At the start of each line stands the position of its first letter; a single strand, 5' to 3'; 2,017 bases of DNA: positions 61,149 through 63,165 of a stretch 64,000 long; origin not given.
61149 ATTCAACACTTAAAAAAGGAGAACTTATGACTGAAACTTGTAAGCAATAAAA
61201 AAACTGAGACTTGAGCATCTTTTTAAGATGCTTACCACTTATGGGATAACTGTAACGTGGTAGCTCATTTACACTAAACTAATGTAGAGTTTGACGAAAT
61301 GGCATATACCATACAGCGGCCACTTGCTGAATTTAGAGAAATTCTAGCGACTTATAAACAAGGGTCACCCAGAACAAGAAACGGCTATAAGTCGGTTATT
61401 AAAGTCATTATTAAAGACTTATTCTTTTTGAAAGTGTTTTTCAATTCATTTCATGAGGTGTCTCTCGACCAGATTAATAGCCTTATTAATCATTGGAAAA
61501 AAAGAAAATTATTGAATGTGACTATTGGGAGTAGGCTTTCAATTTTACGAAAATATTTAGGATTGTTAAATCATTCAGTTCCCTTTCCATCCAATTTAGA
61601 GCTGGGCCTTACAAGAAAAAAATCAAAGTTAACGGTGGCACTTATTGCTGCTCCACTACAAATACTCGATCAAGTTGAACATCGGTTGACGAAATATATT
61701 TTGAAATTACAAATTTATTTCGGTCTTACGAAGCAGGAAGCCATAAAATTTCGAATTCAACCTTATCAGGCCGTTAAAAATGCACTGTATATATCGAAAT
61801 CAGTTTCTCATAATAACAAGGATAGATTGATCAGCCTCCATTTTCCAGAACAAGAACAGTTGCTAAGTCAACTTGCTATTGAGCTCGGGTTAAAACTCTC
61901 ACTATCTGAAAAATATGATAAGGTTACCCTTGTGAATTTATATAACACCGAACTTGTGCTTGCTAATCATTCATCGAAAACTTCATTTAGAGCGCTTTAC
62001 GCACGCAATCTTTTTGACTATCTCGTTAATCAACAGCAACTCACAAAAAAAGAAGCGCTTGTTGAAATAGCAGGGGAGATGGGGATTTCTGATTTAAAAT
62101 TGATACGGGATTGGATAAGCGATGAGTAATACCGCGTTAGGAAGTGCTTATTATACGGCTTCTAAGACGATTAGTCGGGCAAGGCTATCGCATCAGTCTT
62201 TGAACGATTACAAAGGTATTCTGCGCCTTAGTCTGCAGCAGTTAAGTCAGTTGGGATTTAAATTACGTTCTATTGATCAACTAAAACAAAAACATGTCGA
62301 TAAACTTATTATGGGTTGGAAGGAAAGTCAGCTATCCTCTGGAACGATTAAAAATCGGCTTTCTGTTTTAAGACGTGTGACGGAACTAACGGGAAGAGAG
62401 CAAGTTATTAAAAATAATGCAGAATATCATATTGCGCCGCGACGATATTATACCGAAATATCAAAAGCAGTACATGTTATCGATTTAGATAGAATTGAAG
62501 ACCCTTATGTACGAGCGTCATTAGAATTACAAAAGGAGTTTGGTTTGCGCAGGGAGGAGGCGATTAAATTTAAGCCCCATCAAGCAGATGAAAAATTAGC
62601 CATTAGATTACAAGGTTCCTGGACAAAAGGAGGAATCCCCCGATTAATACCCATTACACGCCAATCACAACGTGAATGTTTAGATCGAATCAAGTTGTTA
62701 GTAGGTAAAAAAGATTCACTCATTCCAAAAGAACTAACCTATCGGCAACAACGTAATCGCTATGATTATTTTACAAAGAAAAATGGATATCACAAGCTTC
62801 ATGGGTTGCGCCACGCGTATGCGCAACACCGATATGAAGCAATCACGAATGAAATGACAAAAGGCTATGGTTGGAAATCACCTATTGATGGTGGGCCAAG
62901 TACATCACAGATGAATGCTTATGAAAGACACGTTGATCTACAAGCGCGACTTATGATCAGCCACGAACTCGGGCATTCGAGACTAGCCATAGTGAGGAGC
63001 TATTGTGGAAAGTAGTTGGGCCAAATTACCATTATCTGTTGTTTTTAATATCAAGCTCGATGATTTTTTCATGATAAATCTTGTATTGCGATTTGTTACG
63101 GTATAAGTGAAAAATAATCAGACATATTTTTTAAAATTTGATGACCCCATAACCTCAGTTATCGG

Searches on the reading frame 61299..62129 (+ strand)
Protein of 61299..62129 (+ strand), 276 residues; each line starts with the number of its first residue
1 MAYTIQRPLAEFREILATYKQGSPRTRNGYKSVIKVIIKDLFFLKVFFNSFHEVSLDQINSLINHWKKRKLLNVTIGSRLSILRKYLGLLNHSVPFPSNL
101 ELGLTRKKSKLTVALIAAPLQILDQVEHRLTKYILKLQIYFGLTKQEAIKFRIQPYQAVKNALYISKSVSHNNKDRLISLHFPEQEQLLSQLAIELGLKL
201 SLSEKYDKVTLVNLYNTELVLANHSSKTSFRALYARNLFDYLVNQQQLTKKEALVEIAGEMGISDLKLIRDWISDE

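Call 20: search_protein_families(library=pfam, proteins=[window:61299-62129:+], max_evalue=0.001)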
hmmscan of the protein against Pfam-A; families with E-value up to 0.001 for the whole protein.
window:61299-62129:+ (276 aa): 1 family
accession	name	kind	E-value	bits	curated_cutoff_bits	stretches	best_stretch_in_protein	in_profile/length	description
PF12834.13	Phage_int_SAM_2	-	0.00099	20.1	22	0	15-86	10-81/91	Phage integrase, N-terminal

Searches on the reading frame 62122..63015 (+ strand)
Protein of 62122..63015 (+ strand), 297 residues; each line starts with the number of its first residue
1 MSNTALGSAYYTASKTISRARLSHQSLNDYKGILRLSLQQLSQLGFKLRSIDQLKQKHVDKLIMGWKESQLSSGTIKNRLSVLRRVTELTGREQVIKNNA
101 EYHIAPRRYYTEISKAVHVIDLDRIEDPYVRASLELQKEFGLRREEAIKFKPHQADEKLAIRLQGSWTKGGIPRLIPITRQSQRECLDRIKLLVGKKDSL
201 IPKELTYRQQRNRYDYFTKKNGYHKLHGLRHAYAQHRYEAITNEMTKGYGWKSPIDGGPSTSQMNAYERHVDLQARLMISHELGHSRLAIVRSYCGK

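Call 21: search_protein_families(library=pfam, proteins=[window:62122-63015:+], max_evalue=0.001)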
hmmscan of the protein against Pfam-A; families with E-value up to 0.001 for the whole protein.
window:62122-63015:+ (297 aa): 3 families
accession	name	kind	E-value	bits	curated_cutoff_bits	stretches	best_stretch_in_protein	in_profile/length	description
PF12834.13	Phage_int_SAM_2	-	1.3e-14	55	22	1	22-95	17-90/91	Phage integrase, N-terminal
PF12835.12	Integrase_1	-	9.5e-11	42.3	23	1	119-235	22-148/149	Integrase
PF02899.23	Phage_int_SAM_1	-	1.2e-06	29.1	22.3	1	19-88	11-77/83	Phage integrase, N-terminal SAM-like domain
